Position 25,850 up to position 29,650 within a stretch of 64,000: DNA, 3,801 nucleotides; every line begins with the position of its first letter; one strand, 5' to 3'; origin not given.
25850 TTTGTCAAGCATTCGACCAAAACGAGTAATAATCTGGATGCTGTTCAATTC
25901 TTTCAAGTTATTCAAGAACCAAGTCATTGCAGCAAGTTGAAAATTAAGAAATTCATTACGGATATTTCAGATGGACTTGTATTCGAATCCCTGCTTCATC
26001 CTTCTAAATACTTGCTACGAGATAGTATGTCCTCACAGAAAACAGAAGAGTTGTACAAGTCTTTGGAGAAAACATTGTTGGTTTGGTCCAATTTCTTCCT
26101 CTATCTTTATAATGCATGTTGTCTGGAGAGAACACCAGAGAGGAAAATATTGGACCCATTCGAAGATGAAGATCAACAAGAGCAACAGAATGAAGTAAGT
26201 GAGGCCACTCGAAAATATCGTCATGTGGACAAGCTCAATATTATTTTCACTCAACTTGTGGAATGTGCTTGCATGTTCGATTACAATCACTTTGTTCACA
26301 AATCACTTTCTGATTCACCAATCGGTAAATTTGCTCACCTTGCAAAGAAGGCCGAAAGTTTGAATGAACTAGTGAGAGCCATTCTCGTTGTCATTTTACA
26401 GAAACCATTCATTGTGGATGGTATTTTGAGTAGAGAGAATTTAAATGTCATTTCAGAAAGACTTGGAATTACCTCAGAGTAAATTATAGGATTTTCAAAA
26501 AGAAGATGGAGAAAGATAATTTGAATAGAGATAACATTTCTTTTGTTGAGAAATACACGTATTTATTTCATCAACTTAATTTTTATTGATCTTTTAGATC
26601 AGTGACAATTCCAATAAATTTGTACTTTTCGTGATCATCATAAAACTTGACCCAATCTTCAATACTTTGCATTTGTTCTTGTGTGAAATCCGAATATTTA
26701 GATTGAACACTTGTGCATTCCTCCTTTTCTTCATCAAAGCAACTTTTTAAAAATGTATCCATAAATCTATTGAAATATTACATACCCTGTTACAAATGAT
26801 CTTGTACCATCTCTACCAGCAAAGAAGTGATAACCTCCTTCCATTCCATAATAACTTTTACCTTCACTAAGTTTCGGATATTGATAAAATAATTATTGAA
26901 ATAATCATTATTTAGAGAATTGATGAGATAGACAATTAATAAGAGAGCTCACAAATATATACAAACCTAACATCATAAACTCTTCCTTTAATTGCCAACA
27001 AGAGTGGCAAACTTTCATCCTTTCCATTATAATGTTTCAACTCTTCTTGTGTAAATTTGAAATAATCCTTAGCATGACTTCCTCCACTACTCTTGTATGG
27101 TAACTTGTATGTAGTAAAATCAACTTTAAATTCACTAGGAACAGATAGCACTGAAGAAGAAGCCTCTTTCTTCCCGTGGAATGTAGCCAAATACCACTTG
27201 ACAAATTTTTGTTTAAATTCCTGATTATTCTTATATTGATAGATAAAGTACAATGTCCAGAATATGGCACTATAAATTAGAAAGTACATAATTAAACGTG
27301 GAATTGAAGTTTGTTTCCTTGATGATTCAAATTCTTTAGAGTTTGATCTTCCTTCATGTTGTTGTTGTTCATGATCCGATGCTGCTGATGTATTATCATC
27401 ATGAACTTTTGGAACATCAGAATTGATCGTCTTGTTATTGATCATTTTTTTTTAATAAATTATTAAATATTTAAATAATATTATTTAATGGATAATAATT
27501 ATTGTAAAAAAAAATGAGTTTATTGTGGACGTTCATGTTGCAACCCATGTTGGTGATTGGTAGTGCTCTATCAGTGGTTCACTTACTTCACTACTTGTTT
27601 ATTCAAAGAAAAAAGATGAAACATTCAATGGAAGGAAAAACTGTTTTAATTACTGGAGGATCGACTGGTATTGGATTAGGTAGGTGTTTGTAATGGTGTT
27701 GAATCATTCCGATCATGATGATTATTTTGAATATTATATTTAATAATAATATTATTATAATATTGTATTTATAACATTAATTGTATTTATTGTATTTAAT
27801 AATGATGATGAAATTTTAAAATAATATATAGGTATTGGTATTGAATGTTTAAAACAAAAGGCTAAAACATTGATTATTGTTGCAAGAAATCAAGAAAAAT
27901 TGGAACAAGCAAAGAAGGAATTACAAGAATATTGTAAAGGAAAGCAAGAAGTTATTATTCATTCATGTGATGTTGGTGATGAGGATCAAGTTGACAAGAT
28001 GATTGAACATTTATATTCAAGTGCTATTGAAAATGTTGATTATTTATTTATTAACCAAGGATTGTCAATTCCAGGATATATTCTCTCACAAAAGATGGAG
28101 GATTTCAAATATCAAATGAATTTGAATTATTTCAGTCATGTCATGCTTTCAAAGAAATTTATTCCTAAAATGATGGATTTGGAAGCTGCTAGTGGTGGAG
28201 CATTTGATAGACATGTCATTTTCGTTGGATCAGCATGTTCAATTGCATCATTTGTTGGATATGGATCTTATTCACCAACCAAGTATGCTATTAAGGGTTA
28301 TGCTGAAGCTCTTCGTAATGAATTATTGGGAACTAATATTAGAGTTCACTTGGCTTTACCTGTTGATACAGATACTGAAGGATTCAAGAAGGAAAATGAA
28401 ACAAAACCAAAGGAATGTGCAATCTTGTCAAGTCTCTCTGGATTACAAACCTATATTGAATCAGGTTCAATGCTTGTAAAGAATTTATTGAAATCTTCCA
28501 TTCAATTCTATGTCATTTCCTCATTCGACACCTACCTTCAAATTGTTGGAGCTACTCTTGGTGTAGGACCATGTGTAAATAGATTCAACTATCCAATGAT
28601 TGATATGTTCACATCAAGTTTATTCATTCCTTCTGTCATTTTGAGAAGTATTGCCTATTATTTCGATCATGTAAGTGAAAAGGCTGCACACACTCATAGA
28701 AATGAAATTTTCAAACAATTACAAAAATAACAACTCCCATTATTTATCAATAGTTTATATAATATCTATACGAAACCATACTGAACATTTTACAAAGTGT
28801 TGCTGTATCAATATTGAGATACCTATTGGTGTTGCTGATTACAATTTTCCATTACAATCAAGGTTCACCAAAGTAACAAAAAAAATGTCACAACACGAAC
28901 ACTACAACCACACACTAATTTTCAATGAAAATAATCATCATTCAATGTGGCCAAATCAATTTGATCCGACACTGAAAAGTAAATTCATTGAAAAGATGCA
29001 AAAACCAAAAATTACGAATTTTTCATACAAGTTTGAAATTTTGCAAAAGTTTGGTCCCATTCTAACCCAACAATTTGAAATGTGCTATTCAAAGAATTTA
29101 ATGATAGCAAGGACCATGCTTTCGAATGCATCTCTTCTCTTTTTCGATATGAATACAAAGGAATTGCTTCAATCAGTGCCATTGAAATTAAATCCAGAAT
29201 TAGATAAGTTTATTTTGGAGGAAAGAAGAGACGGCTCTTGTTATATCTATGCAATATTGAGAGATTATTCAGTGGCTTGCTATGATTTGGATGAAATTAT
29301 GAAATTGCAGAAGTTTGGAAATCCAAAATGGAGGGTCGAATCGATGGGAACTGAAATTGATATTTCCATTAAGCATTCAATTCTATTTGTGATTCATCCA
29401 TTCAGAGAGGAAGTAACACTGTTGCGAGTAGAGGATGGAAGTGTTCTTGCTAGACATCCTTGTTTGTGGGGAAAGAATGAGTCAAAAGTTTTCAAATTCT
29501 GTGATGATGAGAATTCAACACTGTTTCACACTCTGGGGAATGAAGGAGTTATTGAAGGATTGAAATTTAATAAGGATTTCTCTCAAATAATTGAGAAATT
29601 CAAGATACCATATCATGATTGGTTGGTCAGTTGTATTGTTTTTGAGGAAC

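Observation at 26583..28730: Head-to-head lipid-metabolism gene pair sharing a 68-bp divergent promoter (MAPR/Dap1-like and 3-ketodihydrosphingosine reductase)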

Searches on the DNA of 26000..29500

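Call 75: search_rna_families(source=window, start=26000, end=29500, threshold=evalue, max_evalue=1)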
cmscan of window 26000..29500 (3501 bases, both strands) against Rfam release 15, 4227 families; matches with E-value up to 1: 1.
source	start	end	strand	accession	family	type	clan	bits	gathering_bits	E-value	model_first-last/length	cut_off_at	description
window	29185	29252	+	RF01880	Xist_exon1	Gene; lncRNA;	-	15.3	50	0.66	1-85/85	no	X-chromosome inactivation gene exon 1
